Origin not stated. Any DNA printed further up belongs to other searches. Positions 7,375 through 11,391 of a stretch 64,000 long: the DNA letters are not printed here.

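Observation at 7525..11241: Giant single-polypeptide fusion of a glycosyltransferase with two different phosphoesterase domains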

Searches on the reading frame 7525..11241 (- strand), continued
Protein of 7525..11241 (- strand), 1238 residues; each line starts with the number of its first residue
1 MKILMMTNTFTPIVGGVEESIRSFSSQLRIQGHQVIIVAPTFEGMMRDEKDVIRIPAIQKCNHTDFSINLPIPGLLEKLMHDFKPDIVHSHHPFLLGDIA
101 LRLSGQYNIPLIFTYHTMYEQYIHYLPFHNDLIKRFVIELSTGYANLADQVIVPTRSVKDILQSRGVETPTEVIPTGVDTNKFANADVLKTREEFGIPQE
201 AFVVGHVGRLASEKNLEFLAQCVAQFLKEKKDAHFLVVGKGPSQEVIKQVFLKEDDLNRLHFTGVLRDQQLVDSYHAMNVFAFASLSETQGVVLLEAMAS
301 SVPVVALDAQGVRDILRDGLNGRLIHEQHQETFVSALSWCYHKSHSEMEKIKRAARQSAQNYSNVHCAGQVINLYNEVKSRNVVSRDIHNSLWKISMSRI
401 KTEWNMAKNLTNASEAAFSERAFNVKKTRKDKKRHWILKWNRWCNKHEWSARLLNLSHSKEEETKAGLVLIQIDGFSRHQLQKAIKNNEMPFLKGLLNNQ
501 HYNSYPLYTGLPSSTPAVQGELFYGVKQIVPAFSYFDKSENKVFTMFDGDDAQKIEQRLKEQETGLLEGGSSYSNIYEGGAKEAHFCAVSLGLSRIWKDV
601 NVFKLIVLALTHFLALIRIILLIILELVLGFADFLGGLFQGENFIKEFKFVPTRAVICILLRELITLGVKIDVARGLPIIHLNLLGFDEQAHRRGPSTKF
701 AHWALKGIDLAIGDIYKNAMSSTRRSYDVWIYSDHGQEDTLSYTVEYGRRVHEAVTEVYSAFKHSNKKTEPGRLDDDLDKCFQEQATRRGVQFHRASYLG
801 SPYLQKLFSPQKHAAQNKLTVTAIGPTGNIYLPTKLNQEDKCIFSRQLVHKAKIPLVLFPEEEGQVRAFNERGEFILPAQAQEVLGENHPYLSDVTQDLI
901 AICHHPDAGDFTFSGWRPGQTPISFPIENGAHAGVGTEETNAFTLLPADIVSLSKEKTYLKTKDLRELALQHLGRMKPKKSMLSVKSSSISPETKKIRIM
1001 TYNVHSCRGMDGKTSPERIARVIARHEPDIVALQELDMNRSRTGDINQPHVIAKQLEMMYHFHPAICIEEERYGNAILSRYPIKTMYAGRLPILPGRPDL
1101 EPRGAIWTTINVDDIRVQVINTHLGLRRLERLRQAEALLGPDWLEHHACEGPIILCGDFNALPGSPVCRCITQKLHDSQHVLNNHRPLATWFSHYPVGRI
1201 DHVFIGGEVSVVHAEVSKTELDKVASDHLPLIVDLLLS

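Call 7: find_homologous_proteins(query=window:7525-11241:-)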
Query window:7525-11241:- (1238 aa): 258 proteins with E <= 0.001 among 8000 candidates; the best 120 are listed.
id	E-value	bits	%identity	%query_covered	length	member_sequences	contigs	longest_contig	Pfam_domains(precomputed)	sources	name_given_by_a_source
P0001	0.0e+0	2870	100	100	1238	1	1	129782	PF00534.27,PF13579.13,PF03372.30,PF23226.2,PF13439.13,PF01663.28,PF20706.4,PF13692.13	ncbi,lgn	-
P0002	0.0e+0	1852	63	100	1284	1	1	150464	PF00534.27,PF13579.13,PF03372.30,PF23226.2,PF13439.13,PF01663.28,PF20706.4,PF13692.13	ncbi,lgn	-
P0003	0.0e+0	1805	62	100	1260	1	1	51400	PF00534.27,PF13579.13,PF03372.30,PF23226.2,PF13439.13,PF01663.28,PF13692.13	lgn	-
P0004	0.0e+0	1681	59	99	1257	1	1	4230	PF00534.27,PF13579.13,PF03372.30,PF23226.2,PF13439.13,PF01663.28,PF20706.4,PF13692.13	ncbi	-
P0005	0.0e+0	1666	58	100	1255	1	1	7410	PF00534.27,PF13579.13,PF03372.30,PF23226.2,PF13439.13,PF01663.28,PF13692.13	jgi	-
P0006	0.0e+0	1635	58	100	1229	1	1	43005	PF00534.27,PF13579.13,PF03372.30,PF23226.2,PF13439.13,PF01663.28,PF20706.4,PF13692.13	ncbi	ncbi:glycosyltransferase [Candidatus Omnitrophota bacterium]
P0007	0.0e+0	1616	56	100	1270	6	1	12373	PF00534.27,PF13579.13,PF03372.30,PF23226.2,PF13439.13,PF01663.28,PF13692.13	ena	-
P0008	0.0e+0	1613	57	100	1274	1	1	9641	PF00534.27,PF13579.13,PF03372.30,PF23226.2,PF13439.13,PF01663.28,PF13692.13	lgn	-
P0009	0.0e+0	1613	56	100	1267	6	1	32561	PF00534.27,PF13579.13,PF03372.30,PF23226.2,PF13439.13,PF01663.28,PF13692.13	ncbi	-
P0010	0.0e+0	1607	57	99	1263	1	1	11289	PF00534.27,PF13579.13,PF03372.30,PF23226.2,PF13439.13,PF01663.28,PF20706.4,PF13692.13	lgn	-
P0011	0.0e+0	1593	57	100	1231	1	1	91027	PF00534.27,PF13579.13,PF03372.30,PF23226.2,PF13439.13,PF01663.28,PF13692.13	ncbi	-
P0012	0.0e+0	1587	57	100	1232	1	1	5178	PF00534.27,PF13579.13,PF08323.18,PF03372.30,PF23226.2,PF13439.13,PF01663.28,PF13692.13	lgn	-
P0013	0.0e+0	1585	56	100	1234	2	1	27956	PF00534.27,PF13579.13,PF03372.30,PF23226.2,PF13439.13,PF01663.28,PF13692.13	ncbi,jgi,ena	-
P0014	0.0e+0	1578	55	100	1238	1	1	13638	PF00534.27,PF13579.13,PF03372.30,PF23226.2,PF13439.13,PF01663.28,PF13692.13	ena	-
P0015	0.0e+0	1575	56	100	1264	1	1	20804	PF00534.27,PF13579.13,PF03372.30,PF23226.2,PF13439.13,PF01663.28,PF13692.13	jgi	-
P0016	0.0e+0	1569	56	100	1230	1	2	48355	PF00534.27,PF13579.13,PF03372.30,PF23226.2,PF13439.13,PF01663.28,PF13692.13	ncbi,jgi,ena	-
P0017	0.0e+0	1566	55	100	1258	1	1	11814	PF00534.27,PF13579.13,PF03372.30,PF23226.2,PF13439.13,PF01663.28,PF13692.13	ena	-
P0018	0.0e+0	1560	55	100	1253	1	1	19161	PF00534.27,PF13579.13,PF03372.30,PF23226.2,PF13439.13,PF01663.28,PF13692.13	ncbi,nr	ncbi:MAG: glycosyltransferase [Candidatus Omnitrophica bacterium]|nr:glycosyltransferase [Candidatus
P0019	0.0e+0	1559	56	99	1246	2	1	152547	PF00534.27,PF13579.13,PF03372.30,PF23226.2,PF13439.13,PF01663.28,PF13692.13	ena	-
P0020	0.0e+0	1558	56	100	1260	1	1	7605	PF00534.27,PF13579.13,PF03372.30,PF23226.2,PF13439.13,PF01663.28,PF13692.13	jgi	-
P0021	0.0e+0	1553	55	100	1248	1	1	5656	PF00534.27,PF13579.13,PF03372.30,PF23226.2,PF13439.13,PF01663.28,PF13692.13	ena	-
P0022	0.0e+0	1546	56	100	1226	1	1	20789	PF00534.27,PF13579.13,PF03372.30,PF23226.2,PF13439.13,PF01663.28,PF20706.4,PF13692.13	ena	-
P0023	0.0e+0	1540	55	100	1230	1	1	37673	PF00534.27,PF13579.13,PF03372.30,PF23226.2,PF13439.13,PF01663.28,PF13692.13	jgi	-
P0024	0.0e+0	1538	55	100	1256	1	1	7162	PF00534.27,PF13579.13,PF03372.30,PF23226.2,PF13439.13,PF01663.28,PF13692.13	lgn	-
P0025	0.0e+0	1536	55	100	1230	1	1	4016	PF00534.27,PF13579.13,PF03372.30,PF23226.2,PF13439.13,PF01663.28,PF13692.13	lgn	-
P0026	0.0e+0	1531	55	100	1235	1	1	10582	PF00534.27,PF13477.13,PF13579.13,PF08323.18,PF03372.30,PF23226.2,PF13439.13,PF01663.28,PF13692.13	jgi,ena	-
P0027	0.0e+0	1528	55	100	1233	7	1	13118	PF00534.27,PF13579.13,PF03372.30,PF23226.2,PF13439.13,PF01663.28,PF13692.13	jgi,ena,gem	-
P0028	0.0e+0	1527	55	100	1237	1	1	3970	PF00534.27,PF13579.13,PF03372.30,PF23226.2,PF13439.13,PF01663.28,PF20706.4,PF13692.13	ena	-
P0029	0.0e+0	1527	55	100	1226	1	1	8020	PF00534.27,PF13579.13,PF03372.30,PF23226.2,PF13439.13,PF01663.28,PF13692.13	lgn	-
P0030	0.0e+0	1527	55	100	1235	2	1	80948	PF00534.27,PF13579.13,PF03372.30,PF23226.2,PF13439.13,PF01663.28,PF13692.13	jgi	-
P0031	0.0e+0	1517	54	100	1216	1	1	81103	PF00534.27,PF13579.13,PF03372.30,PF23226.2,PF13439.13,PF01663.28,PF13692.13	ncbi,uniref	ncbi:hypothetical protein MNBD_UNCLBAC01-1263 [hydrothermal vent metagenome]|uniref:Glycosyltransfer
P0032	0.0e+0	1513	53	100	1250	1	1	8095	PF00534.27,PF13579.13,PF03372.30,PF23226.2,PF13439.13,PF01663.28,PF20706.4,PF13692.13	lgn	-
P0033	0.0e+0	1511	54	100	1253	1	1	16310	PF00534.27,PF13579.13,PF03372.30,PF23226.2,PF13439.13,PF01663.28,PF13692.13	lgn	-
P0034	0.0e+0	1510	54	100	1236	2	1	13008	PF00534.27,PF13579.13,PF03372.30,PF23226.2,PF13439.13,PF01663.28,PF13692.13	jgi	-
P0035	0.0e+0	1508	54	100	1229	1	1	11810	PF00534.27,PF13579.13,PF03372.30,PF23226.2,PF13439.13,PF01663.28,PF13692.13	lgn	-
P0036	0.0e+0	1507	54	100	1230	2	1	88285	PF00534.27,PF13579.13,PF03372.30,PF23226.2,PF13439.13,PF01663.28,PF13692.13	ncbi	-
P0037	0.0e+0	1505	54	100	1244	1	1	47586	PF00534.27,PF13579.13,PF03372.30,PF23226.2,PF13439.13,PF01663.28,PF13692.13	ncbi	-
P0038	0.0e+0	1504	54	100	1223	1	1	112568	PF00534.27,PF13579.13,PF03372.30,PF23226.2,PF13439.13,PF01663.28,PF13692.13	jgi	jgi:endonuclease/exonuclease/phosphatase family metal-dependent hydrolase/glycosyltransferase involv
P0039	0.0e+0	1502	54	100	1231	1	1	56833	PF00534.27,PF13477.13,PF13579.13,PF03372.30,PF23226.2,PF13439.13,PF01663.28,PF13692.13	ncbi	ncbi:MAG: glycosyltransferase [Candidatus Omnitrophota bacterium]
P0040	0.0e+0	1499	54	100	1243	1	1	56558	PF00534.27,PF13579.13,PF03372.30,PF23226.2,PF13439.13,PF01663.28,PF13692.13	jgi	jgi:endonuclease/exonuclease/phosphatase family metal-dependent hydrolase/glycosyltransferase involv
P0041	0.0e+0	1498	52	100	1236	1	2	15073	PF00534.27,PF13579.13,PF03372.30,PF23226.2,PF13439.13,PF01663.28,PF13692.13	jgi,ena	-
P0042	0.0e+0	1495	54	100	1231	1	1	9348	PF00534.27,PF13579.13,PF03372.30,PF23226.2,PF13439.13,PF01663.28,PF13692.13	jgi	jgi:endonuclease/exonuclease/phosphatase family metal-dependent hydrolase/glycosyltransferase involv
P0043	0.0e+0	1495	55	100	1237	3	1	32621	PF00534.27,PF13579.13,PF03372.30,PF23226.2,PF13439.13,PF01663.28,PF13692.13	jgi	jgi:endonuclease/exonuclease/phosphatase family metal-dependent hydrolase/glycosyltransferase involv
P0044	0.0e+0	1492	54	99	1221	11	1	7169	PF00534.27,PF13579.13,PF03372.30,PF23226.2,PF13439.13,PF01663.28,PF13692.13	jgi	-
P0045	0.0e+0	1485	54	100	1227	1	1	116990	PF00534.27,PF13579.13,PF03372.30,PF23226.2,PF13439.13,PF01663.28,PF13692.13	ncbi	-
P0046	0.0e+0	1481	52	99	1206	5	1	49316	PF00534.27,PF13579.13,PF03372.30,PF23226.2,PF13439.13,PF01663.28,PF20706.4,PF13692.13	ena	-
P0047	0.0e+0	1481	53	100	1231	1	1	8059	PF00534.27,PF13477.13,PF13579.13,PF03372.30,PF23226.2,PF13439.13,PF01663.28,PF13692.13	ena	-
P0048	0.0e+0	1480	53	100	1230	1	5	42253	PF00534.27,PF13579.13,PF03372.30,PF23226.2,PF13439.13,PF01663.28,PF20706.4,PF13692.13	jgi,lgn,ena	-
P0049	0.0e+0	1477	53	100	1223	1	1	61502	PF00534.27,PF13579.13,PF03372.30,PF13524.13,PF23226.2,PF13439.13,PF01663.28,PF13692.13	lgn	-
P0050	0.0e+0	1475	52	100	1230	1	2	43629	PF00534.27,PF13579.13,PF03372.30,PF23226.2,PF13439.13,PF01663.28,PF13692.13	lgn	-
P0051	0.0e+0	1462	53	100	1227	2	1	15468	PF00534.27,PF13579.13,PF03372.30,PF23226.2,PF13439.13,PF01663.28,PF13692.13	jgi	jgi:endonuclease/exonuclease/phosphatase family metal-dependent hydrolase/glycosyltransferase involv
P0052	0.0e+0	1453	53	100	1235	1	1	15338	PF00534.27,PF13579.13,PF03372.30,PF23226.2,PF13439.13,PF01663.28,PF13692.13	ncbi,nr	ncbi:MAG: glycosyltransferase [Candidatus Omnitrophica bacterium]|nr:glycosyltransferase [Candidatus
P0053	0.0e+0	1453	53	100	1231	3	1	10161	PF00534.27,PF13579.13,PF03372.30,PF23226.2,PF13439.13,PF01663.28,PF13692.13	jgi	jgi:endonuclease/exonuclease/phosphatase family metal-dependent hydrolase/glycosyltransferase involv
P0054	0.0e+0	1452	53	100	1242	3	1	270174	PF00534.27,PF13579.13,PF03372.30,PF23226.2,PF13439.13,PF01663.28,PF20706.4,PF13692.13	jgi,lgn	-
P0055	0.0e+0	1451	52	100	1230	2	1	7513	PF00534.27,PF13477.13,PF13579.13,PF08323.18,PF03372.30,PF23226.2,PF13439.13,PF01663.28,PF20706.4,PF13692.13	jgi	jgi:endonuclease/exonuclease/phosphatase family metal-dependent hydrolase/glycosyltransferase involv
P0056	0.0e+0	1435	54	94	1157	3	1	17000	PF00534.27,PF13579.13,PF03372.30,PF23226.2,PF13439.13,PF01663.28,PF13692.13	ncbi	-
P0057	0.0e+0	1433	52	100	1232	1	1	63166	PF00534.27,PF13579.13,PF03372.30,PF23226.2,PF13439.13,PF01663.28,PF13692.13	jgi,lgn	jgi:endonuclease/exonuclease/phosphatase family metal-dependent hydrolase/glycosyltransferase involv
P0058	0.0e+0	1431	52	100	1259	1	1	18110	PF00534.27,PF13579.13,PF03372.30,PF23226.2,PF13439.13,PF01663.28,PF13692.13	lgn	-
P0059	0.0e+0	1418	53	99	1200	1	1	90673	PF00534.27,PF13477.13,PF13579.13,PF03372.30,PF23226.2,PF13439.13,PF01663.28,PF13692.13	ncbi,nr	ncbi:MAG: glycosyltransferase [Candidatus Omnitrophica bacterium]|nr:glycosyltransferase [Candidatus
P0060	0.0e+0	1409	51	100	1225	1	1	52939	PF00534.27,PF13579.13,PF03372.30,PF23226.2,PF13439.13,PF01663.28,PF20706.4,PF13692.13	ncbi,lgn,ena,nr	ncbi:MAG: glycosyltransferase [Candidatus Omnitrophica bacterium]|nr:glycosyltransferase [Candidatus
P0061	0.0e+0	1401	50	100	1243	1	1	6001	PF00534.27,PF13579.13,PF03372.30,PF23226.2,PF13439.13,PF01663.28,PF20706.4,PF13692.13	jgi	-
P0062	0.0e+0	1394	51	100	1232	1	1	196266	PF00534.27,PF13579.13,PF03372.30,PF23226.2,PF13439.13,PF01663.28,PF13692.13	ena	-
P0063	0.0e+0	1387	49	100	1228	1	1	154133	PF00534.27,PF13579.13,PF03372.30,PF23226.2,PF13439.13,PF01663.28,PF20706.4,PF13692.13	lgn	-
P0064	0.0e+0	1364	49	100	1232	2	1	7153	PF00534.27,PF13579.13,PF03372.30,PF23226.2,PF13439.13,PF01663.28,PF20706.4,PF13692.13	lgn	-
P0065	0.0e+0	1336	50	99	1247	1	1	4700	PF00534.27,PF13579.13,PF03372.30,PF23226.2,PF13439.13,PF01663.28,PF20706.4,PF13692.13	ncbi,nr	ncbi:MAG: glycosyltransferase [Candidatus Omnitrophica bacterium]|nr:glycosyltransferase [Candidatus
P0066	0.0e+0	1336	49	100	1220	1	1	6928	PF00534.27,PF13579.13,PF08323.18,PF03372.30,PF23226.2,PF13439.13,PF01663.28,PF20706.4,PF13692.13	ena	-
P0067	0.0e+0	1324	49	100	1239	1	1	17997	PF00534.27,PF13579.13,PF03372.30,PF23226.2,PF13439.13,PF01663.28,PF20706.4,PF13692.13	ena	-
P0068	0.0e+0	1296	48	100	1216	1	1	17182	PF00534.27,PF13477.13,PF13579.13,PF03372.30,PF23226.2,PF13439.13,PF01663.28,PF20706.4,PF13692.13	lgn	-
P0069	0.0e+0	1294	47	100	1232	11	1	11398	PF00534.27,PF13579.13,PF03372.30,PF23226.2,PF13439.13,PF01663.28,PF20706.4,PF13692.13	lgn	-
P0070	0.0e+0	1289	47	100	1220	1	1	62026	PF00534.27,PF13579.13,PF03372.30,PF23226.2,PF13439.13,PF01663.28,PF20706.4,PF13692.13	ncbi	-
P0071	0.0e+0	1283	48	100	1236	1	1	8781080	PF00534.27,PF13579.13,PF03372.30,PF13439.13,PF01663.28,PF20706.4,PF13692.13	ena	-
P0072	0.0e+0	1282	48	100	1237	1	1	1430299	PF00534.27,PF13579.13,PF03372.30,PF13439.13,PF01663.28,PF20706.4,PF13692.13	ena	-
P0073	0.0e+0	1277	48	99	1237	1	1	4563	PF00534.27,PF13579.13,PF03372.30,PF23226.2,PF13439.13,PF01663.28,PF20706.4,PF13692.13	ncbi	-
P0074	0.0e+0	1274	48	100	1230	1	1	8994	PF00534.27,PF13579.13,PF03372.30,PF23226.2,PF13439.13,PF01663.28,PF20706.4,PF13692.13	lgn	-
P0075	0.0e+0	1273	48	100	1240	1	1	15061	PF00534.27,PF03372.30,PF23226.2,PF13439.13,PF01663.28,PF20706.4,PF13692.13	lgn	-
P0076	0.0e+0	1270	47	100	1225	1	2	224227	PF00534.27,PF13579.13,PF08323.18,PF03372.30,PF23226.2,PF13439.13,PF01663.28,PF20706.4,PF13692.13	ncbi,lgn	ncbi:MAG: glycosyltransferase [Pirellulales bacterium]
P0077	0.0e+0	1268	47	100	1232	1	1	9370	PF00534.27,PF13579.13,PF03372.30,PF23226.2,PF13439.13,PF01663.28,PF20706.4,PF13692.13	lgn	-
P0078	0.0e+0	1259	48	100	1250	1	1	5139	PF00534.27,PF13579.13,PF03372.30,PF23226.2,PF13439.13,PF01663.28,PF00884.29,PF13692.13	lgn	-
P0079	0.0e+0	1255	47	100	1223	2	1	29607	PF00534.27,PF13579.13,PF03372.30,PF23226.2,PF13439.13,PF01663.28,PF20706.4,PF13692.13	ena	-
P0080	0.0e+0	1251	47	100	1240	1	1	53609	PF00534.27,PF13579.13,PF03372.30,PF23226.2,PF13439.13,PF01663.28,PF20706.4,PF13692.13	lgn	-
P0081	0.0e+0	1248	47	100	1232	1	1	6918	PF00534.27,PF13579.13,PF03372.30,PF23226.2,PF13439.13,PF01663.28,PF20706.4,PF13692.13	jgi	-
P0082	0.0e+0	1247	46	100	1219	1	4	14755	PF00534.27,PF13579.13,PF08323.18,PF03372.30,PF23226.2,PF13439.13,PF01663.28,PF20706.4,PF13692.13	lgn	-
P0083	0.0e+0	1245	46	100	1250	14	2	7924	PF00534.27,PF13579.13,PF03372.30,PF23226.2,PF13439.13,PF01663.28,PF20706.4,PF13692.13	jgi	jgi:endonuclease/exonuclease/phosphatase family metal-dependent hydrolase/glycosyltransferase involv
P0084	0.0e+0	1239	46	100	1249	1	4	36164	PF00534.27,PF13579.13,PF08323.18,PF03372.30,PF23226.2,PF13439.13,PF01663.28,PF20706.4,PF13692.13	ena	-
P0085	0.0e+0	1238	47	100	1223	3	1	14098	PF00534.27,PF13579.13,PF03372.30,PF23226.2,PF13439.13,PF01663.28,PF20706.4,PF13692.13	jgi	jgi:endonuclease/exonuclease/phosphatase family metal-dependent hydrolase/glycosyltransferase involv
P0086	0.0e+0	1235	47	99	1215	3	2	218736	PF00534.27,PF13579.13,PF03372.30,PF23226.2,PF13439.13,PF01663.28,PF20706.4,PF13692.13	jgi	jgi:endonuclease/exonuclease/phosphatase family metal-dependent hydrolase/glycosyltransferase involv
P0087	0.0e+0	1234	46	100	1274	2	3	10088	PF00534.27,PF13579.13,PF08323.18,PF03372.30,PF23226.2,PF13439.13,PF01663.28,PF20706.4,PF13692.13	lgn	-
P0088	0.0e+0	1224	46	100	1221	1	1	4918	PF00534.27,PF13579.13,PF03372.30,PF23226.2,PF13439.13,PF20706.4,PF13692.13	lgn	-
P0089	0.0e+0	1219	46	100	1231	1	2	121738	PF00534.27,PF13579.13,PF08323.18,PF03372.30,PF23226.2,PF13439.13,PF01663.28,PF20706.4,PF13692.13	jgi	jgi:endonuclease/exonuclease/phosphatase family metal-dependent hydrolase/glycosyltransferase involv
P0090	0.0e+0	1215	45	100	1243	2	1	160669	PF00534.27,PF03372.30,PF23226.2,PF13439.13,PF01663.28,PF20706.4,PF13692.13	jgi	jgi:endonuclease/exonuclease/phosphatase family metal-dependent hydrolase/glycosyltransferase involv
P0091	0.0e+0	1207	46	100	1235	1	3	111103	PF00534.27,PF13579.13,PF03372.30,PF23226.2,PF13439.13,PF01663.28,PF13692.13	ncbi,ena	-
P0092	0.0e+0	1204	46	100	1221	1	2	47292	PF00534.27,PF13579.13,PF03372.30,PF23226.2,PF13439.13,PF01663.28,PF20706.4,PF13692.13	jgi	jgi:glycosyltransferase involved in cell wall biosynthesis/endonuclease/exonuclease/phosphatase fami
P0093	0.0e+0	1203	46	100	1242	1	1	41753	PF00534.27,PF13579.13,PF08323.18,PF03372.30,PF23226.2,PF13439.13,PF01663.28,PF20706.4,PF13692.13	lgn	-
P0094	0.0e+0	1201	45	98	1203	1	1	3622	PF00534.27,PF13579.13,PF03372.30,PF23226.2,PF13439.13,PF01663.28,PF20706.4,PF13692.13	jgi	jgi:endonuclease/exonuclease/phosphatase family metal-dependent hydrolase/glycosyltransferase involv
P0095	0.0e+0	1193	45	100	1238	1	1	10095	PF00534.27,PF13579.13,PF03372.30,PF23226.2,PF13439.13,PF01663.28,PF13692.13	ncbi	ncbi:MAG: glycosyltransferase [Planctomycetota bacterium]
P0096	0.0e+0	1189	45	100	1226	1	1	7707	PF00534.27,PF13579.13,PF08323.18,PF03372.30,PF23226.2,PF13439.13,PF01663.28,PF20706.4,PF13692.13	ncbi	-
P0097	0.0e+0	1189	45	100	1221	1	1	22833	PF00534.27,PF13579.13,PF03372.30,PF23226.2,PF13439.13,PF01663.28,PF13692.13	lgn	-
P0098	0.0e+0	1187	45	100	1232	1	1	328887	PF00534.27,PF13579.13,PF03372.30,PF13524.13,PF23226.2,PF13439.13,PF01663.28,PF20706.4,PF13692.13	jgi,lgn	jgi:endonuclease/exonuclease/phosphatase family metal-dependent hydrolase/glycosyltransferase involv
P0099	0.0e+0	1186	46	100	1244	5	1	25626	PF00534.27,PF13579.13,PF03372.30,PF13439.13,PF01663.28,PF20706.4,PF13692.13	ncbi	ncbi:MAG: glycosyltransferase [Pirellulaceae bacterium]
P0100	0.0e+0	1186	45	100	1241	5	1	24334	PF00534.27,PF13579.13,PF03372.30,PF13439.13,PF01663.28,PF20706.4,PF13692.13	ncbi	-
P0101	0.0e+0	1182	55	79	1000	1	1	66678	PF00534.27,PF13579.13,PF08323.18,PF13439.13,PF01663.28,PF13692.13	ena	-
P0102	0.0e+0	1181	53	81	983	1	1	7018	PF00534.27,PF13579.13,PF13439.13,PF01663.28,PF13692.13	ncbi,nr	ncbi:MAG: glycosyltransferase [Candidatus Omnitrophica bacterium]|nr:glycosyltransferase [Candidatus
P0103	0.0e+0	1181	45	100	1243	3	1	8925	PF00534.27,PF13579.13,PF03372.30,PF13524.13,PF23226.2,PF13439.13,PF01663.28,PF20706.4,PF13692.13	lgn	-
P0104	0.0e+0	1179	45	100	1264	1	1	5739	PF00534.27,PF13579.13,PF03372.30,PF23226.2,PF13439.13,PF01663.28,PF20706.4,PF13692.13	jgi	jgi:endonuclease/exonuclease/phosphatase family metal-dependent hydrolase/glycosyltransferase involv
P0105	0.0e+0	1179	46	100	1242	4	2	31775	PF00534.27,PF13579.13,PF03372.30,PF23226.2,PF13439.13,PF01663.28,PF20706.4,PF13692.13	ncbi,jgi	-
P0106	0.0e+0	1177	55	79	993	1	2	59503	PF00534.27,PF13579.13,PF13439.13,PF01663.28,PF13692.13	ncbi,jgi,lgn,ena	-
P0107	0.0e+0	1176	45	100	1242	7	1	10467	PF00534.27,PF13579.13,PF08323.18,PF03372.30,PF13439.13,PF01663.28,PF20706.4,PF13692.13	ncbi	ncbi:MAG: glycosyltransferase [Thermoguttaceae bacterium]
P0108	0.0e+0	1174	45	97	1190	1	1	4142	PF00534.27,PF13579.13,PF03372.30,PF23226.2,PF13439.13,PF01663.28,PF20706.4,PF13692.13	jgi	jgi:endonuclease/exonuclease/phosphatase family metal-dependent hydrolase/glycosyltransferase involv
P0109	0.0e+0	1174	45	100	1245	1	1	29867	PF00534.27,PF13579.13,PF03372.30,PF23226.2,PF13439.13,PF01663.28,PF13692.13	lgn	-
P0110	0.0e+0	1169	44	100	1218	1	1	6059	PF00534.27,PF13579.13,PF03372.30,PF23226.2,PF13439.13,PF01663.28,PF20706.4,PF13692.13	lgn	-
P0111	0.0e+0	1169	45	100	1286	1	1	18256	PF00534.27,PF13579.13,PF03372.30,PF23226.2,PF13439.13,PF01663.28,PF13692.13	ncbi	-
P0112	0.0e+0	1168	45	100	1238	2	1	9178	PF00534.27,PF13579.13,PF03372.30,PF23226.2,PF13439.13,PF01663.28,PF13692.13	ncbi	ncbi:MAG: glycosyltransferase [Planctomycetota bacterium]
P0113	0.0e+0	1163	44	100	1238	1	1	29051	PF00534.27,PF13579.13,PF03372.30,PF23226.2,PF13439.13,PF01663.28,PF13692.13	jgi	-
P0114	0.0e+0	1162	54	79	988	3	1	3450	PF00534.27,PF13579.13,PF13439.13,PF01663.28,PF13692.13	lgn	-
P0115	0.0e+0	1157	43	100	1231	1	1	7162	PF00534.27,PF13579.13,PF03372.30,PF23226.2,PF13439.13,PF01663.28,PF20706.4,PF13692.13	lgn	-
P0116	0.0e+0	1155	45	100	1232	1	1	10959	PF00534.27,PF13579.13,PF03372.30,PF23226.2,PF13439.13,PF01663.28,PF20706.4,PF13692.13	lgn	-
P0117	0.0e+0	1149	44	100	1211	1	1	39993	PF00534.27,PF13579.13,PF03372.30,PF23226.2,PF13439.13,PF01663.28,PF20706.4,PF13692.13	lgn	-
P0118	0.0e+0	1148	44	100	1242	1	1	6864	PF00534.27,PF13579.13,PF03372.30,PF13439.13,PF01663.28,PF20706.4,PF13692.13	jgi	-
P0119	0.0e+0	1143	44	100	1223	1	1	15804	PF00534.27,PF13579.13,PF03372.30,PF23226.2,PF13439.13,PF01663.28,PF20706.4,PF13692.13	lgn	-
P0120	0.0e+0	1142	45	100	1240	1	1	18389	PF00534.27,PF13579.13,PF03372.30,PF23226.2,PF13439.13,PF01663.28,PF20706.4,PF13692.13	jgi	jgi:endonuclease/exonuclease/phosphatase family metal-dependent hydrolase/glycosyltransferase involv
